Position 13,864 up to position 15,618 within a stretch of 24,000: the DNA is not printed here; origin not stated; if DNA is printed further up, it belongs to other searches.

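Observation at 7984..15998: Bacterial Mvh/Hdr-type cluster with no HdrB/HdrC, led by its own maturation protease and wired by overlapping start/stop codons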

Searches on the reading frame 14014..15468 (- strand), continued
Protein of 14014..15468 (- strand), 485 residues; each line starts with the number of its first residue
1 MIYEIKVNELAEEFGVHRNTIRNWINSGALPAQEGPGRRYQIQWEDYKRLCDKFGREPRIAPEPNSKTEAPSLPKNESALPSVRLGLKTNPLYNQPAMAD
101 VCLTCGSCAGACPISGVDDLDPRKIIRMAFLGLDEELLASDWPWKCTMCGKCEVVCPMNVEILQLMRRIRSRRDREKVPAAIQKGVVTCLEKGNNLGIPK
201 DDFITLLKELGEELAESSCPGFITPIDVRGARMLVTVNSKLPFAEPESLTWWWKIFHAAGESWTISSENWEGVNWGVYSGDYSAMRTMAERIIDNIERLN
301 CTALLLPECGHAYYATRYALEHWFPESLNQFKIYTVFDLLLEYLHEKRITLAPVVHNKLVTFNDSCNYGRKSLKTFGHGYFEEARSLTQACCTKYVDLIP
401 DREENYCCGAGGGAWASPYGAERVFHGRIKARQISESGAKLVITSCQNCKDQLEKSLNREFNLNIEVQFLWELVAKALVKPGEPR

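Call 10: find_homologous_proteins(query=window:14014-15468:-, max_evalue=1e-10)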
Query window:14014-15468:- (485 aa): 512 proteins with E <= 1e-10 among 8000 candidates; the best 120 are listed.
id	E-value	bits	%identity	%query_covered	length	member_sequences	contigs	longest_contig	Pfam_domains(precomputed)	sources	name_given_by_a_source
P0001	0.0e+0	1120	96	100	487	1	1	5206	PF12728.14,PF13534.12,PF02754.22,PF13237.12,PF13183.12,PF13187.12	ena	-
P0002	0.0e+0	1113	96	100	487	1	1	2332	PF12728.14,PF13534.12,PF02754.22,PF13237.12,PF13183.12,PF13187.12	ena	-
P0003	0.0e+0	1034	88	100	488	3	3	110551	PF12728.14,PF00037.33,PF13534.12,PF02754.22,PF13237.12,PF13183.12,PF13187.12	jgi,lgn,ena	-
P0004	0.0e+0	1031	87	100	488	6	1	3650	PF12728.14,PF13534.12,PF02754.22,PF13183.12,PF13187.12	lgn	-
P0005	1.9e-298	1008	86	100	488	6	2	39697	PF12728.14,PF12838.13,PF13534.12,PF02754.22,PF13237.12,PF13183.12,PF13187.12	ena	-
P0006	8.7e-293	990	85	100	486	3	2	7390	PF12728.14,PF12838.13,PF13534.12,PF02754.22,PF13237.12,PF13183.12,PF13187.12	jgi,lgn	-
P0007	9.4e-289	976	83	99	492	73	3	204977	PF12728.14,PF12838.13,PF13534.12,PF02754.22,PF13237.12,PF13183.12,PF13187.12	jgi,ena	-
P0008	9.5e-286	966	83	100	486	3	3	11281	PF12728.14,PF13534.12,PF02754.22,PF13237.12,PF13183.12,PF13187.12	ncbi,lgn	-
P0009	1.4e-283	959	82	100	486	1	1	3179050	PF12728.14,PF12838.13,PF13534.12,PF02754.22,PF13237.12,PF13183.12,PF13187.12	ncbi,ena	-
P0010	2.8e-283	958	81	99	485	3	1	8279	PF12728.14,PF12838.13,PF13534.12,PF02754.22,PF13183.12,PF13187.12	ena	-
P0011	8.4e-281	950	81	99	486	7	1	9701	PF12728.14,PF12797.13,PF12838.13,PF13534.12,PF02754.22,PF13237.12,PF13183.12,PF13187.12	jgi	-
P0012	3.6e-280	948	79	99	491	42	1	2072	PF12728.14,PF12838.13,PF13534.12,PF02754.22,PF13183.12,PF13187.12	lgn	-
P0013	4.8e-279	944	80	99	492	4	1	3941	PF12728.14,PF12838.13,PF13534.12,PF02754.22,PF13183.12,PF13187.12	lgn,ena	-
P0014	3.6e-274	928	78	98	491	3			PF12728.14,PF12838.13,PF13534.12,PF02754.22,PF13183.12,PF13187.12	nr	nr:4Fe-4S dicluster domain-containing protein [Desulfobulbus elongatus]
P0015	2.1e-268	909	76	99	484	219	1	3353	PF12728.14,PF12838.13,PF13534.12,PF02754.22,PF13183.12,PF13187.12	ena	-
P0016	4.5e-268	908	76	99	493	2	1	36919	PF12728.14,PF12838.13,PF13534.12,PF02754.22,PF13183.12,PF13187.12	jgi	-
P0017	5.0e-268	908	77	99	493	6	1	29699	PF12728.14,PF00376.30,PF12838.13,PF13534.12,PF02754.22,PF13183.12,PF13187.12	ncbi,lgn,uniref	ncbi:4Fe-4S dicluster domain-containing protein [Desulfobulbus sp.]|uniref:4Fe-4S dicluster domain-c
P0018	1.8e-265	899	76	100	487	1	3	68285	PF12728.14,PF00376.30,PF12838.13,PF13534.12,PF02754.22,PF13237.12,PF13183.12,PF13187.12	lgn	-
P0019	1.9e-264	896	75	99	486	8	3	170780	PF12728.14,PF00037.33,PF12838.13,PF13534.12,PF02754.22,PF13237.12,PF13183.12,PF13187.12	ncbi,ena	-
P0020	5.8e-262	888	73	99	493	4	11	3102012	PF12728.14,PF12838.13,PF13534.12,PF02754.22,PF13183.12,PF13187.12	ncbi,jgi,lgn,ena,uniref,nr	ncbi:4Fe-4S dicluster domain-containing protein [Desulfobulbus oligotrophicus]|jgi:Fe-S oxidoreducta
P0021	9.7e-262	887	76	100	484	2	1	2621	PF12728.14,PF13534.12,PF02754.22,PF13183.12,PF13187.12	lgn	-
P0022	3.1e-261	886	75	99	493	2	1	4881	PF12728.14,PF12838.13,PF13534.12,PF02754.22,PF13183.12,PF13187.12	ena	-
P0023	1.6e-259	880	74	100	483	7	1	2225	PF12728.14,PF13534.12,PF02754.22,PF13183.12,PF13187.12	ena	-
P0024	1.3e-256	870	74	99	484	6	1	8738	PF12728.14,PF12838.13,PF13534.12,PF02754.22,PF13183.12,PF13187.12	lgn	-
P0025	2.9e-254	863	77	94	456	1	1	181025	PF12728.14,PF12838.13,PF13534.12,PF02754.22,PF13183.12,PF13187.12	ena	-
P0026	2.2e-245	833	71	99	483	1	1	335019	PF12728.14,PF12838.13,PF13534.12,PF02754.22,PF13237.12,PF13183.12,PF13187.12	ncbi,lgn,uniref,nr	ncbi:4Fe-4S dicluster domain-containing protein [Desulfogranum mediterraneum]|uniref:4Fe-4S dicluste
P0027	1.7e-243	827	69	100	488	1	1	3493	PF12728.14,PF12838.13,PF13534.12,PF02754.22,PF13237.12,PF13183.12,PF13187.12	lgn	-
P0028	4.3e-239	812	68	99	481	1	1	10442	PF12728.14,PF12838.13,PF13534.12,PF02754.22,PF13237.12,PF13183.12,PF13187.12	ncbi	-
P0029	9.7e-238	808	68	99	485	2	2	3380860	PF12728.14,PF13534.12,PF02754.22,PF13237.12,PF13183.12,PF13187.12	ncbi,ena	-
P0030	7.2e-237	805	67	99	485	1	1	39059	PF12728.14,PF14697.12,PF00037.33,PF12838.13,PF13534.12,PF02754.22,PF25160.2,PF13237.12,PF13183.12,PF13187.12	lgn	-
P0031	8.1e-235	798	67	99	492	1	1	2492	PF12728.14,PF12838.13,PF13534.12,PF02754.22,PF13183.12,PF13187.12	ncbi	-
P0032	1.9e-234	797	67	99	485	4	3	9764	PF12728.14,PF12797.13,PF12837.13,PF00037.33,PF12838.13,PF13534.12,PF02754.22,PF13237.12,PF13183.12,PF13187.12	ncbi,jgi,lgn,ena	jgi:excisionase family DNA binding protein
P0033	4.3e-233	793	67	99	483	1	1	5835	PF12728.14,PF13534.12,PF02754.22,PF13237.12,PF13183.12,PF13187.12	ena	-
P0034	1.4e-232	791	66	99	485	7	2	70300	PF12728.14,PF12797.13,PF12837.13,PF00037.33,PF12838.13,PF13534.12,PF02754.22,PF13237.12,PF13183.12,PF13187.12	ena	-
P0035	6.2e-229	779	64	99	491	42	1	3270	PF12728.14,PF00037.33,PF12838.13,PF13534.12,PF02754.22,PF13183.12,PF13187.12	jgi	jgi:dimethylglycine catabolism B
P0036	6.1e-228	776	65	99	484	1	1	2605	PF12728.14,PF12838.13,PF13534.12,PF02754.22,PF13183.12,PF13187.12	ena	-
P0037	1.9e-226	771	65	99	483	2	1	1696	PF12728.14,PF12797.13,PF12837.13,PF00037.33,PF12838.13,PF13534.12,PF02754.22,PF13237.12,PF13183.12,PF13187.12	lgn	-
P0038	1.6e-224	764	63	100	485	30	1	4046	PF12728.14,PF12838.13,PF13534.12,PF02754.22,PF13237.12,PF13183.12,PF13187.12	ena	-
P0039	2.7e-223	760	62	99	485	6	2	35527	PF12728.14,PF12838.13,PF13534.12,PF02754.22,PF13237.12,PF13183.12,PF13187.12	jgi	jgi:excisionase family DNA binding protein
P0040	4.2e-221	753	62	100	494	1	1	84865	PF12728.14,PF00376.30,PF00037.33,PF12838.13,PF13534.12,PF02754.22,PF13237.12,PF13183.12,PF13187.12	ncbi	-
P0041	2.4e-220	751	62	100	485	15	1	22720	PF12728.14,PF12838.13,PF13534.12,PF02754.22,PF13237.12,PF13183.12,PF13187.12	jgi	jgi:excisionase family DNA binding protein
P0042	7.7e-220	749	63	99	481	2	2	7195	PF12728.14,PF12838.13,PF13534.12,PF02754.22,PF13183.12,PF13187.12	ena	-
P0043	3.3e-219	747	64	99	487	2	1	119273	PF12728.14,PF12838.13,PF13534.12,PF02754.22,PF13183.12,PF13187.12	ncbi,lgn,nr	ncbi:MAG: Fe-S oxidoreductase [Desulfobulbus propionicus]|nr:MAG: Fe-S oxidoreductase [Desulfobulbus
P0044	4.3e-219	746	63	99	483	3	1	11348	PF12728.14,PF00037.33,PF12838.13,PF13534.12,PF02754.22,PF13237.12,PF13183.12,PF13187.12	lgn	-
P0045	3.4e-218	743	64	100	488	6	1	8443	PF12728.14,PF12838.13,PF13534.12,PF02754.22,PF13183.12,PF13187.12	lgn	-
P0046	6.4e-218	743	62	99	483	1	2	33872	PF12728.14,PF12797.13,PF12837.13,PF00037.33,PF12838.13,PF13534.12,PF02754.22,PF25160.2,PF13237.12,PF13183.12,PF13187.12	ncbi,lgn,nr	ncbi:MAG: Fe-S oxidoreductase [Desulfobulbus propionicus]|nr:MAG: Fe-S oxidoreductase [Desulfobulbus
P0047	1.2e-217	742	63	99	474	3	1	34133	PF12728.14,PF00376.30,PF13411.13,PF12838.13,PF13534.12,PF02754.22,PF13237.12,PF13183.12,PF13187.12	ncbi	-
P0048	1.5e-217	741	62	99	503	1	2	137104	PF12728.14,PF12838.13,PF13534.12,PF02754.22,PF13183.12,PF13187.12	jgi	-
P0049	1.5e-217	741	61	99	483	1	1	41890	PF12728.14,PF00037.33,PF12838.13,PF13534.12,PF02754.22,PF13237.12,PF13183.12,PF13187.12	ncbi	-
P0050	2.5e-217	741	63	99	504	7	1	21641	PF12728.14,PF13534.12,PF02754.22,PF13237.12,PF13183.12,PF13187.12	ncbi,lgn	-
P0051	1.7e-216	738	62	99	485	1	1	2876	PF12728.14,PF00037.33,PF13534.12,PF02754.22,PF13183.12,PF13187.12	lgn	-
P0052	2.1e-216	738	62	100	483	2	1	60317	PF12728.14,PF00037.33,PF13534.12,PF02754.22,PF13237.12,PF13183.12,PF13187.12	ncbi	ncbi:MAG: 4Fe-4S dicluster domain-containing protein [Pseudomonadota bacterium]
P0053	2.3e-216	737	62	100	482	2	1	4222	PF12728.14,PF00037.33,PF12838.13,PF13534.12,PF02754.22,PF13237.12,PF13183.12,PF13187.12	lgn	-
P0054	3.3e-215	734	62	99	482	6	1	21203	PF12728.14,PF00037.33,PF12838.13,PF13534.12,PF02754.22,PF13237.12,PF13183.12,PF13187.12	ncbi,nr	ncbi:MAG: 4Fe-4S dicluster domain-containing protein [Proteobacteria bacterium]|nr:4Fe-4S dicluster 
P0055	6.4e-215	733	62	99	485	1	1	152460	PF12728.14,PF12838.13,PF13534.12,PF02754.22,PF13183.12,PF13187.12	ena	-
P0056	9.7e-215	732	62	100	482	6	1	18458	PF12728.14,PF13534.12,PF02754.22,PF13237.12,PF13183.12,PF13187.12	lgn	-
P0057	1.2e-214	732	62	99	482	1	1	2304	PF12728.14,PF12838.13,PF13534.12,PF02754.22,PF13183.12,PF13187.12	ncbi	-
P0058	6.6e-214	729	61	100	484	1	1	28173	PF12728.14,PF00037.33,PF12838.13,PF13534.12,PF02754.22,PF13183.12,PF13187.12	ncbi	-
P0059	4.2e-212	723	84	73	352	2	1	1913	PF02754.22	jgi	jgi:dimethylglycine catabolism B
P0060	4.2e-211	720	61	99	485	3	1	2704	PF12728.14,PF12797.13,PF12838.13,PF13534.12,PF02754.22,PF13237.12,PF13183.12,PF13187.12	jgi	-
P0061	4.8e-211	720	59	99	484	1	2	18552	PF12728.14,PF12797.13,PF00037.33,PF12838.13,PF13534.12,PF02754.22,PF13237.12,PF13183.12,PF13187.12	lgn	-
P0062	7.9e-211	719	63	99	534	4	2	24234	PF12728.14,PF00376.30,PF13411.13,PF12838.13,PF13534.12,PF02754.22,PF13183.12,PF13187.12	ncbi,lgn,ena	-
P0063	1.5e-209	715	60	99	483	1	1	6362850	PF12728.14,PF12838.13,PF13534.12,PF02754.22,PF13237.12,PF13183.12,PF13187.12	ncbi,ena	-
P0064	1.9e-209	715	60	99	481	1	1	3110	PF12728.14,PF12838.13,PF13534.12,PF02754.22,PF13237.12,PF13183.12,PF13187.12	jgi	jgi:dimethylglycine catabolism B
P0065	5.6e-209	713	61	99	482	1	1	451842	PF12728.14,PF00037.33,PF12838.13,PF13534.12,PF02754.22,PF13237.12,PF13183.12,PF13187.12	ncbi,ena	-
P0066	1.9e-208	711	61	99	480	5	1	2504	PF12728.14,PF13534.12,PF02754.22,PF13237.12,PF13183.12,PF13187.12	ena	-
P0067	2.8e-208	711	60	100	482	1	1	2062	PF12728.14,PF00037.33,PF12838.13,PF13534.12,PF02754.22,PF13237.12,PF13183.12,PF13187.12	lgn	-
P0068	5.9e-208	710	59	99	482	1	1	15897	PF12728.14,PF12838.13,PF13534.12,PF02754.22,PF13183.12,PF13187.12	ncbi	-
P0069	6.2e-208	710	60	99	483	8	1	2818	PF12728.14,PF13534.12,PF02754.22,PF13237.12,PF13183.12,PF13187.12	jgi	jgi:excisionase family DNA binding protein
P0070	1.0e-206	706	60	99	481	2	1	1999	PF12728.14,PF13534.12,PF02754.22,PF13237.12,PF13183.12,PF13187.12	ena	-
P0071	8.5e-206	703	60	99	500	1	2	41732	PF12728.14,PF12838.13,PF13534.12,PF02754.22,PF13237.12,PF13183.12,PF13187.12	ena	-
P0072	1.9e-205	701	60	99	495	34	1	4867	PF12728.14,PF12838.13,PF13534.12,PF02754.22,PF13237.12,PF13183.12,PF13187.12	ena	-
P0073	8.8e-205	699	59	99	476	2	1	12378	PF12728.14,PF12838.13,PF13534.12,PF02754.22,PF13237.12,PF13183.12,PF13187.12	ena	-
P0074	1.2e-203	696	59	100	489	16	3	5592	PF12728.14,PF14697.12,PF12797.13,PF12838.13,PF13534.12,PF02754.22,PF13237.12,PF13183.12,PF13187.12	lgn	-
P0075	1.3e-203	695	59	100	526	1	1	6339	PF12728.14,PF12797.13,PF00037.33,PF12838.13,PF13534.12,PF02754.22,PF25160.2,PF13237.12,PF13183.12,PF13187.12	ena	-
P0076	8.0e-202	690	59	99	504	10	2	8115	PF12728.14,PF13534.12,PF02754.22,PF13237.12,PF13183.12,PF13187.12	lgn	-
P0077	2.3e-200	685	60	99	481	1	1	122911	PF12728.14,PF13534.12,PF02754.22,PF13237.12,PF13183.12,PF13187.12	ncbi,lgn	ncbi:MAG: 4Fe-4S dicluster domain-containing protein [Desulfopila sp.]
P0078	5.0e-198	677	59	99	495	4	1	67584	PF12728.14,PF00376.30,PF12838.13,PF13534.12,PF02754.22,PF13183.12,PF13187.12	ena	-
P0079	6.6e-198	677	58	99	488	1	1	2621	PF12728.14,PF00376.30,PF00037.33,PF12838.13,PF13534.12,PF02754.22,PF13237.12,PF13183.12,PF13187.12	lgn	-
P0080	7.7e-197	673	57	98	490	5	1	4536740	PF12728.14,PF12838.13,PF13534.12,PF02754.22,PF13237.12,PF13183.12,PF13187.12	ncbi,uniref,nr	ncbi:helix-turn-helix domain-containing protein [Desulforhabdus amnigena]|uniref:4Fe-4S ferredoxin-t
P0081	1.9e-195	668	58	99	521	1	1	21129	PF12728.14,PF12838.13,PF13534.12,PF02754.22,PF13237.12,PF13183.12,PF13187.12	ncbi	-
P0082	2.1e-195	668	56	99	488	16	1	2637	PF12728.14,PF00376.30,PF12838.13,PF13534.12,PF02754.22,PF13237.12,PF13183.12,PF13187.12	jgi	jgi:dimethylglycine catabolism B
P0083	3.3e-195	668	57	98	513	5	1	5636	PF12728.14,PF00376.30,PF12838.13,PF13534.12,PF02754.22,PF13237.12,PF13183.12,PF13187.12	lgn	-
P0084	9.2e-194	663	55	99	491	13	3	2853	PF12728.14,PF12797.13,PF00037.33,PF12838.13,PF13534.12,PF02754.22,PF13237.12,PF13183.12,PF13187.12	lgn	-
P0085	1.8e-192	659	57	99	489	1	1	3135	PF12728.14,PF00376.30,PF12838.13,PF13534.12,PF02754.22,PF13237.12,PF13183.12,PF13187.12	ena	-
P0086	3.1e-192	658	57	99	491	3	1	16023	PF12728.14,PF00376.30,PF00037.33,PF12838.13,PF13534.12,PF02754.22,PF13237.12,PF13183.12,PF13187.12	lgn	-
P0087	5.0e-192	657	56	99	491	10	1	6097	PF12728.14,PF12797.13,PF00037.33,PF12838.13,PF13534.12,PF02754.22,PF13237.12,PF13183.12,PF13187.12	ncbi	-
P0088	9.6e-192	656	56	99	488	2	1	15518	PF12728.14,PF00376.30,PF12838.13,PF13534.12,PF02754.22,PF13237.12,PF13183.12,PF13187.12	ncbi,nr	ncbi:MAG: helix-turn-helix domain-containing protein [Desulfobacteraceae bacterium]|nr:helix-turn-he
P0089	1.3e-191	656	56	98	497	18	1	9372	PF12728.14,PF12838.13,PF13534.12,PF02754.22,PF13237.12,PF13183.12,PF13187.12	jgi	-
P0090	1.1e-190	653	54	98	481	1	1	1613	PF12728.14,PF00376.30,PF12838.13,PF13534.12,PF02754.22,PF13183.12,PF13187.12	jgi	jgi:excisionase family DNA binding protein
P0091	1.2e-190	653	57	99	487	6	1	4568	PF12728.14,PF14697.12,PF12797.13,PF00037.33,PF12838.13,PF13534.12,PF02754.22,PF25160.2,PF13237.12,PF13183.12,PF13187.12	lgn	-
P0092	1.4e-190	652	57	98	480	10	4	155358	PF12728.14,PF00376.30,PF00037.33,PF12838.13,PF13534.12,PF02754.22,PF13237.12,PF13183.12,PF13187.12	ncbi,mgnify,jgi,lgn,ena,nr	ncbi:MAG TPA: helix-turn-helix domain-containing protein [Syntrophobacteraceae bacterium]|mgnify:CR=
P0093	2.5e-190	652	54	99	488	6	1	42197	PF12728.14,PF00376.30,PF12838.13,PF13534.12,PF02754.22,PF13237.12,PF13183.12,PF13187.12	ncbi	-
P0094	3.9e-190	651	56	98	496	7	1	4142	PF12728.14,PF00376.30,PF12838.13,PF13534.12,PF02754.22,PF13237.12,PF13183.12,PF13187.12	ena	-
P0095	1.6e-188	646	57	99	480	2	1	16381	PF12728.14,PF00037.33,PF12838.13,PF13534.12,PF02754.22,PF13237.12,PF13183.12,PF13187.12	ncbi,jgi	-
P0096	2.1e-188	645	54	100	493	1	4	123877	PF12728.14,PF12797.13,PF00037.33,PF12838.13,PF13534.12,PF02754.22,PF13237.12,PF13183.12,PF13187.12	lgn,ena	-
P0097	3.4e-188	645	55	99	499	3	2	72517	PF12728.14,PF00376.30,PF12838.13,PF13534.12,PF02754.22,PF13237.12,PF13183.12,PF13187.12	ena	-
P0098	6.4e-188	644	55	99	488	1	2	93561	PF12728.14,PF00376.30,PF00037.33,PF12838.13,PF13534.12,PF02754.22,PF13237.12,PF13183.12,PF13187.12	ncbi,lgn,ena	-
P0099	4.0e-187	641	55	98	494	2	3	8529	PF12728.14,PF00376.30,PF12838.13,PF13534.12,PF02754.22,PF13237.12,PF13183.12,PF13187.12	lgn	-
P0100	6.1e-187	640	53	99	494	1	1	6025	PF12728.14,PF00376.30,PF12838.13,PF13534.12,PF02754.22,PF13237.12,PF13183.12,PF13187.12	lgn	-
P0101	1.4e-185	636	53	99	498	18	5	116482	PF12728.14,PF12838.13,PF13534.12,PF02754.22,PF13237.12,PF13183.12,PF13187.12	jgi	jgi:excisionase family DNA binding protein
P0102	1.5e-185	636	53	99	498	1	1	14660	PF12728.14,PF00376.30,PF12838.13,PF13534.12,PF02754.22,PF13183.12,PF13187.12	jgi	jgi:excisionase family DNA binding protein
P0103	4.3e-184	631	58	90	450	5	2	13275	PF12838.13,PF13534.12,PF02754.22,PF13237.12,PF13183.12,PF13187.12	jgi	jgi:Fe-S oxidoreductase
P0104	4.4e-184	631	52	99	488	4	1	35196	PF12728.14,PF00376.30,PF12838.13,PF13534.12,PF02754.22,PF13183.12,PF13187.12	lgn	-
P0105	1.2e-183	630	53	99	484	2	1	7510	PF12728.14,PF00376.30,PF12838.13,PF13534.12,PF02754.22,PF13183.12,PF13187.12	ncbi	-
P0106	1.0e-182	627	55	99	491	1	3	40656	PF12728.14,PF12838.13,PF13534.12,PF02754.22,PF13183.12,PF13187.12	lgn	-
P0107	1.0e-182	627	55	99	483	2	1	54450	PF12728.14,PF12838.13,PF13534.12,PF02754.22,PF13237.12,PF13183.12,PF13187.12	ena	-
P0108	5.2e-182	624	57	95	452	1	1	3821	PF12728.14,PF12838.13,PF13534.12,PF02754.22,PF13237.12,PF13183.12,PF13187.12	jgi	-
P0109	2.8e-181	622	54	99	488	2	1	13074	PF12728.14,PF00376.30,PF13534.12,PF02754.22,PF13237.12,PF13183.12,PF13187.12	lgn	-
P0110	6.5e-179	614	54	99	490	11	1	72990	PF12728.14,PF00376.30,PF12838.13,PF13534.12,PF02754.22,PF13237.12,PF13183.12,PF13187.12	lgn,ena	-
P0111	1.1e-178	613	51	98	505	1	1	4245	PF12728.14,PF12838.13,PF13534.12,PF02754.22,PF13183.12,PF13187.12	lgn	-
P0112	4.3e-176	605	53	99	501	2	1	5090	PF12728.14,PF12838.13,PF13534.12,PF02754.22,PF13237.12,PF13183.12,PF13187.12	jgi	jgi:Fe-S oxidoreductase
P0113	6.0e-175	601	52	100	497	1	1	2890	PF12728.14,PF12837.13,PF00037.33,PF12838.13,PF13534.12,PF02754.22,PF13237.12,PF13183.12,PF13187.12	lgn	-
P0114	1.6e-174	599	77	66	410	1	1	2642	PF12728.14,PF02803.25,PF12838.13,PF13534.12,PF13183.12,PF13187.12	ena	-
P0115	2.7e-174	599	51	99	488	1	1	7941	PF12728.14,PF00376.30,PF12838.13,PF13534.12,PF02754.22,PF13237.12,PF13183.12,PF13187.12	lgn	-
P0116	3.2e-173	595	52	98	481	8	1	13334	PF12728.14,PF00376.30,PF12838.13,PF13534.12,PF02754.22,PF13183.12,PF13187.12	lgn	-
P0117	5.9e-173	594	53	98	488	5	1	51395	PF12728.14,PF00376.30,PF00037.33,PF12838.13,PF13534.12,PF02754.22,PF13237.12,PF13183.12,PF13187.12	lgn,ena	-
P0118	3.1e-172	592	51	99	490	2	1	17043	PF12728.14,PF00376.30,PF12838.13,PF13534.12,PF02754.22,PF13183.12,PF13187.12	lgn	-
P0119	1.0e-169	584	55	89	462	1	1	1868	PF12838.13,PF13534.12,PF02754.22,PF13237.12,PF13183.12,PF13187.12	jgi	jgi:Fe-S oxidoreductase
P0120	1.1e-169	583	78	64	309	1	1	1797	PF12728.14,PF12797.13,PF12837.13,PF00037.33,PF12838.13,PF13534.12,PF25160.2,PF13237.12,PF13183.12,PF13187.12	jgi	-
